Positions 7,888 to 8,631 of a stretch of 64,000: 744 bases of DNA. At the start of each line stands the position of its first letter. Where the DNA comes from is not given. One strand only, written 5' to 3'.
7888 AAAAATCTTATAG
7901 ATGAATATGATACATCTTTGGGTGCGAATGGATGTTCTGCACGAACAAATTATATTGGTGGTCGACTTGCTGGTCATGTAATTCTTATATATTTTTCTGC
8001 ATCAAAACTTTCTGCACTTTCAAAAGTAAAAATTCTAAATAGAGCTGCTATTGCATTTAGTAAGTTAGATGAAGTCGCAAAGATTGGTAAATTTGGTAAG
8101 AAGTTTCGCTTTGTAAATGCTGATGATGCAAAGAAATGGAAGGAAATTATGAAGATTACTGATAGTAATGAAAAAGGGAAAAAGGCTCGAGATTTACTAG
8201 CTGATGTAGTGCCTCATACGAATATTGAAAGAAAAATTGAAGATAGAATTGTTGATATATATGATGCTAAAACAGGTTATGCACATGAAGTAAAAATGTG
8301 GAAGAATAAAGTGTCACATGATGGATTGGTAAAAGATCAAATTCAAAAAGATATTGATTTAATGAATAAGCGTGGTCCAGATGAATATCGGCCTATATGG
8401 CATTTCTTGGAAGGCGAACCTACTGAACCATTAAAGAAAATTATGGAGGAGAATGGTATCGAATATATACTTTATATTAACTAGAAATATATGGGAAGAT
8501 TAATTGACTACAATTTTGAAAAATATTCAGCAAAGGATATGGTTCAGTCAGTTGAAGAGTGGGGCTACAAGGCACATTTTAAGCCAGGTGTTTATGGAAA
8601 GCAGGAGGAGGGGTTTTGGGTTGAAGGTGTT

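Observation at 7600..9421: Candidate toxin tail on the 1543-aa transglutaminase-like protein, followed by duplicated small genes. The second copy is switched off at a G7/G8 homopolymer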

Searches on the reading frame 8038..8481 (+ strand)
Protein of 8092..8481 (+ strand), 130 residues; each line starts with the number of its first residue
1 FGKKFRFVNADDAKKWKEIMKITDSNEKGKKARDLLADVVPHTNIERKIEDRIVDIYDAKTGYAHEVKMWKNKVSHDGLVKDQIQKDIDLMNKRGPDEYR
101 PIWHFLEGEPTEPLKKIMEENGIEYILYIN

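Call 17: search_protein_families(library=pfam, proteins=[window:8092-8481:+], max_evalue=10)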
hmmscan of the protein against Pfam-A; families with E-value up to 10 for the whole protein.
window:8092-8481:+ (130 aa): 1 family
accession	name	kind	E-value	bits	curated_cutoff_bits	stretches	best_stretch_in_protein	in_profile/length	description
PF16707.10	CagS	-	0.032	14.7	27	1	20-121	10-106/196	Cag pathogenicity island protein S of Helicobacter pylori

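Call 35: search_protein_representatives(alignment_id=A4)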
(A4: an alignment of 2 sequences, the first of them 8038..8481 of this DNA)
Query: 2 sequences, 152 profile positions. Proteins with E-value up to 0.001 (for the whole library): 42; up to 1e-10: 20; up to 1e-30: 6. The best 42 are listed.
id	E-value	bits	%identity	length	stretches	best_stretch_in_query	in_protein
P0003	2.7e-87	306.5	-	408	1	1-152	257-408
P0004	1.4e-80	284.8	-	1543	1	1-152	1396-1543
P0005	5.0e-45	169.3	-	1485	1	2-151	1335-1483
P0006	5.0e-44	166.1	-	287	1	5-151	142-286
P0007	2.0e-36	141.4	-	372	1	8-151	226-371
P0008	4.3e-32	127.3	-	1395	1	7-150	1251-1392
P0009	9.9e-26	106.7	-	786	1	14-129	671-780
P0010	1.5e-23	99.6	-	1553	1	2-152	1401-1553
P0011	5.3e-21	91.3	-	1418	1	1-151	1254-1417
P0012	4.9e-20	88.2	-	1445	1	7-151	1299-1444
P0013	2.8e-19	85.7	-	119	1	40-137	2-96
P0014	1.7e-18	83.2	-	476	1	2-148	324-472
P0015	1.1e-17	80.5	-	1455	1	2-149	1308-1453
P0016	4.3e-17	78.6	-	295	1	2-149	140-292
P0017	5.3e-17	78.3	-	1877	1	4-150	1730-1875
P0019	2.1e-13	66.6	-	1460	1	15-150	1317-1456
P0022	7.8e-11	58.3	-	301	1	9-152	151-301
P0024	5.6e-09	52.3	-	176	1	51-150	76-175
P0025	1.3e-08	51.1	-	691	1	9-149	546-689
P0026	1.1e-07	48.1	-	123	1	48-150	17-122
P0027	1.9e-07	47.3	-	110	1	41-149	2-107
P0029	1.0e-06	44.9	-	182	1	4-148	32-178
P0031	3.3e-06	43.3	-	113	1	44-150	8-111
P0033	2.0e-05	40.8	-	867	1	85-150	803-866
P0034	1.0e-04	38.5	-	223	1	60-150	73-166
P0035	1.2e-04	38.2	-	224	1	48-134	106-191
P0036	1.2e-04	38.2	-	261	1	35-146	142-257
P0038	2.1e-04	37.5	-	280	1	69-150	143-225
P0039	2.3e-04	37.3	-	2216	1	68-149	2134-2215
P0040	3.1e-04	36.9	-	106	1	69-149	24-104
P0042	9.0e-04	35.4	-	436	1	42-150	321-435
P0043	9.1e-04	35.4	-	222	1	5-149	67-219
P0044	9.7e-04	35.3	-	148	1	67-149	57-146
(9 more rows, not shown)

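Call 39: search_protein_families(library=pfam, alignment_id=A5, max_evalue=1)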
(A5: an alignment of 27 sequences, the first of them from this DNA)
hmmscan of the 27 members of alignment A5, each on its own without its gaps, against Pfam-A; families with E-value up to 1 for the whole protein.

A. member 1, seq(119 aa): 1 family
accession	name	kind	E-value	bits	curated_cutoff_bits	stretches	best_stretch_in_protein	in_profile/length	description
PF16707.10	CagS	-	0.024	15.1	27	1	9-110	10-106/196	Cag pathogenicity island protein S of Helicobacter pylori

B. families by the number of members that match (of 27 scanned): 14 families
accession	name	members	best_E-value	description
PF15649.12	Tox-REase-7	5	5.6e-06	Restriction endonuclease fold toxin 7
PF18742.7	DpnII-MboI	2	0.048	REase_DpnII-MboI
PF09327.17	Phage_Tail_Tip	1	0.0056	Bacteriophage tail tip fiber protein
PF20541.3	DUF6756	1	0.017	Family of unknown function (DUF6756)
PF16707.10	CagS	1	0.024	Cag pathogenicity island protein S of Helicobacter pylori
PF15650.12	Tox-REase-9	1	0.027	Restriction endonuclease fold toxin 9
PF01451.26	LMWPc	1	0.056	Low molecular weight phosphotyrosine protein phosphatase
PF15647.12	Tox-REase-3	1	0.061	Restriction endonuclease fold toxin 3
PF06936.16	Selenoprotein_S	1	0.064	Selenoprotein S (SelS)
PF12127.13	FloA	1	0.097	Flotillin-like protein FloA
PF13366.12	PDDEXK_3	1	0.099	PD-(D/E)XK nuclease superfamily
PF13607.11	Succ_CoA_lig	1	0.12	Succinyl-CoA ligase like flavodoxin domain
PF12548.13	DUF3740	1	0.19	Sulfatase protein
PF13630.11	SdpI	1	0.22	SdpI/YfhL protein family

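Call 40: search_solved_structures(query=A5, max_evalue=10, show_alignments=2)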
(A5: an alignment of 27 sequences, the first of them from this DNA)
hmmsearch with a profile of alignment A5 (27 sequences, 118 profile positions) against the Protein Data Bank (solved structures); distinct sequences matched with E-value up to 10: 3.
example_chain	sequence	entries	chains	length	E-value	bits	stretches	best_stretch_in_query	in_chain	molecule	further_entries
6ois_C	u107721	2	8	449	0.047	17.2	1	30-89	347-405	Protein DEFECTIVE IN MERISTEM SILENCING 3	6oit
7fgm_B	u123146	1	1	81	1.1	12.7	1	27-63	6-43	FAS-associated factor 1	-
4b6l_A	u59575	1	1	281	2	11.9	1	41-83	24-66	SERINE/THREONINE-PROTEIN KINASE PLK3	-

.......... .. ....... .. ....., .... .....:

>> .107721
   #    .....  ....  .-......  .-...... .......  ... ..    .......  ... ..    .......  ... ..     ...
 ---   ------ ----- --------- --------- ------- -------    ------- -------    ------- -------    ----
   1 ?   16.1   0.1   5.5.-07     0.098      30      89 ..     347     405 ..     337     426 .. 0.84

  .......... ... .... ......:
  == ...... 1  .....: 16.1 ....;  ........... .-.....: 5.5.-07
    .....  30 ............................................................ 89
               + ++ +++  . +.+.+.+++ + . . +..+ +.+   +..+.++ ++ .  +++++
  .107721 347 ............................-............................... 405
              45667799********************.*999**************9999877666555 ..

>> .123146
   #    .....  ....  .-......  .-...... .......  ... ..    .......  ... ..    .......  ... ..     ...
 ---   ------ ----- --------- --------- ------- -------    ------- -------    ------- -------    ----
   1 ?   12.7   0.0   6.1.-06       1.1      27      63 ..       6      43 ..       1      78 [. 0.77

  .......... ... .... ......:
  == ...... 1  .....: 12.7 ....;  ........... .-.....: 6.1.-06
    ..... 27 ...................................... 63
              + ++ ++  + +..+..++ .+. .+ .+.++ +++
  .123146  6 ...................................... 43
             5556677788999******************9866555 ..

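Call 41: search_protein_families(library=pfam, proteins=[P0026, P0031, P0034, P0035, P0036, P0038, P0039, P0033, P0042, P0024], max_evalue=0.01)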
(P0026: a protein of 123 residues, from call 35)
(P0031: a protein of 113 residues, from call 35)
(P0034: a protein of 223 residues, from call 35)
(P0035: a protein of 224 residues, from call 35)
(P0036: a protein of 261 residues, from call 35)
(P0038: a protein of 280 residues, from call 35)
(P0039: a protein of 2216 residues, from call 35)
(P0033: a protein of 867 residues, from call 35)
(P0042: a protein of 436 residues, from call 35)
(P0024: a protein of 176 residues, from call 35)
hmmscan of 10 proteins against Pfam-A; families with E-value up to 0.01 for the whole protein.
P0026 (123 aa): 1 family
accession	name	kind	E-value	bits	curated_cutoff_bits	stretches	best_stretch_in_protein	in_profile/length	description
PF09327.17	Phage_Tail_Tip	-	0.0059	16.8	22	1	26-78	64-121/139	Bacteriophage tail tip fiber protein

P0031 (113 aa): 0 families

P0034 (223 aa): 0 families

P0035 (224 aa): 0 families

P0036 (261 aa): 0 families

P0038 (280 aa): 0 families

P0039 (2216 aa): 5 families
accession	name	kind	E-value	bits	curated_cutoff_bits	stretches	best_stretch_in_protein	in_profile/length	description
PF05593.20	RHS_repeat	-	5.9e-28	97.1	22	2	1434-1471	1-38/38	RHS Repeat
PF03534.18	SpvB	-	4.4e-18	65.9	22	1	41-213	4-182/287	Salmonella virulence plasmid 65kDa B protein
PF13517.12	FG-GAP_3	-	4.9e-13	49.9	26.9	1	753-821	1-59/61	FG-GAP-like repeat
PF03527.20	RHS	-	0.0014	18.8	27.9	0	1804-1836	1-33/38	RHS protein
PF01839.29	FG-GAP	-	0.002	18.4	22.1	0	370-397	8-35/37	FG-GAP repeat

P0033 (867 aa): 0 families

P0042 (436 aa): 0 families

P0024 (176 aa): 0 families

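Call 42: search_protein_families(library=pfam, proteins=[P0027, P0040, P0044, P0022, P0014, P0043, P0029, P0016, P0025, P0012], max_evalue=0.1)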
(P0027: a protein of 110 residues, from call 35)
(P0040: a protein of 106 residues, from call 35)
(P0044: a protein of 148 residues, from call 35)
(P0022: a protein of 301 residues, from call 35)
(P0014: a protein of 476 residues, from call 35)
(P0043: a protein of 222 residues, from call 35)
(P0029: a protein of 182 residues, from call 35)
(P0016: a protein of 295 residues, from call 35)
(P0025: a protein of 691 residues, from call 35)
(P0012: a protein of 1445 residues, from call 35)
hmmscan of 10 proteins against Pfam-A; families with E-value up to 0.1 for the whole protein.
P0027 (110 aa): 1 family
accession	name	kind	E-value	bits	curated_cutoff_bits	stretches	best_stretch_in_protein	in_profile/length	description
PF18742.7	DpnII-MboI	-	0.085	12.8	27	1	27-86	60-117/150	REase_DpnII-MboI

P0040 (106 aa): 0 families

P0044 (148 aa): 0 families

P0022 (301 aa): 1 family
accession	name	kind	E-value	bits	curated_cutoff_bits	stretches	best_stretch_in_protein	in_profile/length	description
PF01467.32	CTP_transf_like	-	0.049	14.3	21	0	86-190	18-113/133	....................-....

P0014 (476 aa): 1 family
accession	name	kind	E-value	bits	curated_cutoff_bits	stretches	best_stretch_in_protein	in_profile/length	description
PF08310.17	LGFP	-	0.00053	20.7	22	0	93-124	1-29/53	LGFP repeat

P0043 (222 aa): 0 families

P0029 (182 aa): 0 families

P0016 (295 aa): 1 family
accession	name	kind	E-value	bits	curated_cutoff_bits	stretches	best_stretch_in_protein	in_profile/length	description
PF06367.22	Drf_FH3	-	0.013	15.8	27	1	124-236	71-178/193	Diaphanous FH3 Domain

P0025 (691 aa): 1 family
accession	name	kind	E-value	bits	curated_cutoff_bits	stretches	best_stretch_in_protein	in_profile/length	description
PF15649.12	Tox-REase-7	-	0.0059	17.3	25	1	612-634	27-49/84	Restriction endonuclease fold toxin 7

P0012 (1445 aa): 3 families
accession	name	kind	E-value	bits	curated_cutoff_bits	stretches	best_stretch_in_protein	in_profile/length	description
PF14449.11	PT-TG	-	4.3e-13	49.5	23.5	1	1185-1249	6-65/68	Pre-toxin TG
PF13004.13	BACON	-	7.4e-09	35.9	25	1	300-359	4-61/61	Putative binding domain, N-terminal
PF19190.6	BACON_2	-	4e-06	27.1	25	1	268-360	2-93/94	Viral BACON domain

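Call 43: search_protein_families(library=pfam, proteins=[P0006, P0007, P0013], max_evalue=0.1)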
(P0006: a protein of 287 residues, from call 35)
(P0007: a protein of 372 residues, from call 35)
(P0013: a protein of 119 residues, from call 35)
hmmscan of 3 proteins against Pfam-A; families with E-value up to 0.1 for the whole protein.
P0006 (287 aa): 0 families

P0007 (372 aa): 0 families

P0013 (119 aa): 0 families

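Call 45: find_encoding_contigs(protein=P0005, flank=4000, max_places=3)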
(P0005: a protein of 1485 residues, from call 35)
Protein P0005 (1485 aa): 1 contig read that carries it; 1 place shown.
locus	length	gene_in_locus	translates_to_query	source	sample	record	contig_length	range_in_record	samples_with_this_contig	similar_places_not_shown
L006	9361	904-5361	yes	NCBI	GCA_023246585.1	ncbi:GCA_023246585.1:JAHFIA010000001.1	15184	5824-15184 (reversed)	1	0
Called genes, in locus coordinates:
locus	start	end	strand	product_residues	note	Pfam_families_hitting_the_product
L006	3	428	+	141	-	?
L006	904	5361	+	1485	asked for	PF01841:Transglut_core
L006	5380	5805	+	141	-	-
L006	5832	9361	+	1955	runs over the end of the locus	-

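Call 46: find_encoding_contigs(protein=P0008, flank=4000, max_places=3)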
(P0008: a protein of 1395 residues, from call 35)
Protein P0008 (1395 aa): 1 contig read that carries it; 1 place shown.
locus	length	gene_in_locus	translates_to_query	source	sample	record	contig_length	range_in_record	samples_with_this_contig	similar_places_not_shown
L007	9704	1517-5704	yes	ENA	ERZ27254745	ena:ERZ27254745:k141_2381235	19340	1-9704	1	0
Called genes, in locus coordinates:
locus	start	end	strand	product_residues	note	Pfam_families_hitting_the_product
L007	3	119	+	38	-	?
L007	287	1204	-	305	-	PF03741:TerC, PF04332:DUF475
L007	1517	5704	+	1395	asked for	PF01841:Transglut_core (weak)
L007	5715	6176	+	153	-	-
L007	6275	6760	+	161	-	PF13644:DKNYY (weak)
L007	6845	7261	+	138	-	-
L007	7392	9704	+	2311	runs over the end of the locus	PF07705:CARDB (faint), PF00041:fn3 (weak), PF15780:ASH (weak), PF22073:Cep192_D4 (weak), PF22544:HYDIN_VesB_CFA65-like_Ig (weak), PF13385:Laminin_G_3, PF21708:Glyco_hydro_59_C (faint), PF13385:Laminin_G_3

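Call 48: predict_structure(alignment_id=A5)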
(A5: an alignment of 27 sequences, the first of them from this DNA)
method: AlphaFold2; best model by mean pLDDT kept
length: 119 residues; sequences in the alignment: 27
mean_pLDDT: 96.1   pTM: 0.88
mean pLDDT of the five models: 96.1, 96.0, 95.9, 95.7, 94.6
residues with pLDDT >= 90: 115; 70-90: 3; 50-70: 1; < 50: 0
segments of 3 or more residues with pLDDT < 50: none
pLDDT, mean of each block of 10 residues (from residue 1): 92 96 96 95 97 97 97 98 97 97 98 91
secondary structure, 60 per line:
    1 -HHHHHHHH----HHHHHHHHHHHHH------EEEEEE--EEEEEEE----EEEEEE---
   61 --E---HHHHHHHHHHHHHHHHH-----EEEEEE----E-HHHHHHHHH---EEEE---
elements in order: H2-9 H14-26 E33-38 E41-47 E52-57 H67-83 E89-94 H101-109 E113-116

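Call 52: fold_search(model_id=the predicted structure, library=pdb)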
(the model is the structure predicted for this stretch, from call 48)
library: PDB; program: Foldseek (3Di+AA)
matches with E <= 10: 978; with E <= 0.001: 2
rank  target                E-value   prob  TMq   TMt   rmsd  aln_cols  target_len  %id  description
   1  5gke_A                5.2e-04  1.00  0.61  0.33   3.0       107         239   16  Structure of EndoMS-dsDNA1 complex (released 2016-11-02)
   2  2vld_B                7.2e-04  1.00  0.50  0.29   3.4        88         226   23  crystal structure of a repair endonuclease from Pyrococcus abyssi (released 2009-05-19)
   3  2vld_A                1.2e-03  1.00  0.50  0.29   3.3        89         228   25  crystal structure of a repair endonuclease from Pyrococcus abyssi (released 2009-05-19)
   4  5gkj_B                1.9e-03  1.00  0.55  0.32   4.5       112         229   12  Structure of EndoMS in apo form (released 2016-11-02)
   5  4g6u_A                2.5e-03  1.00  0.52  0.33   5.7       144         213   16  CdiA-CT/CdiI toxin and immunity complex from Escherichia coli (released 2012-12-12)
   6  4zqu_A                4.0e-03  0.99  0.45  0.43   5.5       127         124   12  CdiA-CT/CdiI toxin and immunity complex from Yersinia pseudotuberculosis (released 2015-10-28)
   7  4dav_A                6.4e-03  0.99  0.52  0.30   4.9       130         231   15  The structure of Pyrococcus Furiosus SfsA in complex with DNA (released 2014-10-01)
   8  5gkj_A                1.2e-02  0.99  0.49  0.31   4.8       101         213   13  Structure of EndoMS in apo form (released 2016-11-02)
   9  1y88                  1.8e-02  0.99  0.56  0.39   3.9       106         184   17  Crystal Structure of Protein of Unknown Function AF1548 (released 2004-12-21)
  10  6xl1_A                3.1e-02  0.99  0.50  0.18   4.0        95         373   13  crystal structure of cA4-activated Card1(D294N) (released 2020-12-30)
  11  9dic_A                7.3e-02  0.44  0.33  0.06  12.0       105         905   11  Apo aplysia Slo1 - R196Q (released 2025-06-18)
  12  9b8v_E                8.3e-02  0.33  0.33  0.07  13.5       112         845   12  AlphaFold2 informed cryo-EM model of the E. coli cellulose synthase BcsAG3B6 complex (released 2025-02-19)
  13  2fu5_D                8.9e-02  0.47  0.39  0.31  11.6       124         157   12  structure of Rab8 in complex with MSS4 (released 2006-04-04)
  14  8q44_B                9.5e-02  0.60  0.41  0.16   5.6       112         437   14  Crystal structure of cA4-bound Can2 (E364R) in complex with oligo-T DNA (released 2023-11-22)
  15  8q43_B                9.5e-02  0.57  0.43  0.17   5.7       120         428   14  Crystal structure of cA4-bound Can2 (E341A) in complex with oligo-C DNA (released 2023-11-22)
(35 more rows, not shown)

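Call 53: find_encoding_contigs(protein=P0010, flank=3000, max_places=2)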
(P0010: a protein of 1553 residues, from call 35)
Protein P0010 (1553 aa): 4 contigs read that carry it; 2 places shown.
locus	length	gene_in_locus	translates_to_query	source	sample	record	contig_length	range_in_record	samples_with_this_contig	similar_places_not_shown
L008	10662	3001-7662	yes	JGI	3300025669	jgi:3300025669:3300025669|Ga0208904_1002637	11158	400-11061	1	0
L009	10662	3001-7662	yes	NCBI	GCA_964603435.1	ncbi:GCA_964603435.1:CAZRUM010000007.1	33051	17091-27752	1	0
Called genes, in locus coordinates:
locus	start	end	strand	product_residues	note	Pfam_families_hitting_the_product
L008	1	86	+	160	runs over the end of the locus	?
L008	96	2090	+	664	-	PF03717:PBP_dimer, PF00905:Transpeptidase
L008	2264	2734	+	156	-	PF03449:GreA_GreB_N, PF01272:GreA_GreB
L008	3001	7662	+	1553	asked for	PF01841:Transglut_core (weak), PF08310:LGFP (faint)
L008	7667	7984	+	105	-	-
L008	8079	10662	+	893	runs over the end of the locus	?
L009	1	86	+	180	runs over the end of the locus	-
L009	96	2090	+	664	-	PF03717:PBP_dimer, PF00905:Transpeptidase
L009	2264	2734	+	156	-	PF03449:GreA_GreB_N, PF01272:GreA_GreB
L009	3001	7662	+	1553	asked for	PF01841:Transglut_core (weak), PF08310:LGFP (faint)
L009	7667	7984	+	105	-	-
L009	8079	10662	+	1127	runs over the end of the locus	-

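Call 54: find_encoding_contigs(protein=P0019, flank=3000, max_places=2)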
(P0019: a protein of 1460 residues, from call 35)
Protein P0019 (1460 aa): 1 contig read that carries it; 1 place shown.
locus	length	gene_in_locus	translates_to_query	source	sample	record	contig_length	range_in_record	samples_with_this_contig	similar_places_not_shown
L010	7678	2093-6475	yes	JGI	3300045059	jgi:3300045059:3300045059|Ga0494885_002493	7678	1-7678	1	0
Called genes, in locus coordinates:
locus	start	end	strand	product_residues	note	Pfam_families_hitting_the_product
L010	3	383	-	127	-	?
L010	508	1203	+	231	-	-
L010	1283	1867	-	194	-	-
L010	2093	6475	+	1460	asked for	PF01841:Transglut_core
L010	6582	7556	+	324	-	-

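Call 58: find_related_loci(query=A6, collection=genome_contigs, flank=4000)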
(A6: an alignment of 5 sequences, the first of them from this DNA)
Query A6 (119 aa) in genome_contigs; peptide patterns used: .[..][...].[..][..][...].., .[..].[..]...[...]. (x = any residue, [..] = any of these).
85 stretches matched a pattern, but none encodes a relative of the query by tblastn (E <= 1e-3).

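Call 61: find_encoding_contigs(protein=P0012, flank=3000, max_places=2)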
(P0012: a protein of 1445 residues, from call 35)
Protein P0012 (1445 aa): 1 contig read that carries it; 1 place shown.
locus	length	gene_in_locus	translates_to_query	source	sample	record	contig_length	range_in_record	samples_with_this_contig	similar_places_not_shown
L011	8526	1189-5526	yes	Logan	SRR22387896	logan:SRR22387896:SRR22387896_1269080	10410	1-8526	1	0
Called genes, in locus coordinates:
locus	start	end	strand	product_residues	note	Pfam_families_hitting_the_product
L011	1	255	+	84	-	?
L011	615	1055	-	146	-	-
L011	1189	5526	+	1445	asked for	PF19190:BACON_2 (weak), PF13004:BACON (weak), PF14449:PT-TG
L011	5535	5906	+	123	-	-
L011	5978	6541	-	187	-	PF00589:Phage_integrase, PF22823:MrpR_C_cat (weak)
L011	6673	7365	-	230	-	-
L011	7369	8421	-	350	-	PF00753:Lactamase_B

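Call 62: find_encoding_contigs(protein=P0039, flank=3000, max_places=2)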
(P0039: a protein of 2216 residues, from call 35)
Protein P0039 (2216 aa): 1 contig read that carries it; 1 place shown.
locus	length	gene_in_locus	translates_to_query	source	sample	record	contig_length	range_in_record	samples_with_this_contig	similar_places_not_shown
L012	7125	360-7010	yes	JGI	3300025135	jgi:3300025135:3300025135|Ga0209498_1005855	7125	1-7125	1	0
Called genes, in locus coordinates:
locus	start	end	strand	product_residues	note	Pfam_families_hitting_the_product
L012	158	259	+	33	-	-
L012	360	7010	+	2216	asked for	PF03534:SpvB, PF05593:RHS_repeat (faint), PF13517:FG-GAP_3 (weak), PF25023:TEN_YD-shell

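Call 63: find_encoding_contigs(protein=P0007, flank=3000, max_places=2)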
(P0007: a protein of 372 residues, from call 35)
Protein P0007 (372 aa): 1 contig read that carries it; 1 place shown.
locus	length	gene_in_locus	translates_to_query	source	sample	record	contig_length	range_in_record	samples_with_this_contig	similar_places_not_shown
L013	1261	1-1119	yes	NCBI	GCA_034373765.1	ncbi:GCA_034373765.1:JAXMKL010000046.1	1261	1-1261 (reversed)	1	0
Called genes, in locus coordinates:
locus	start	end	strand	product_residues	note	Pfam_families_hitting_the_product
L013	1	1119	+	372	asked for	?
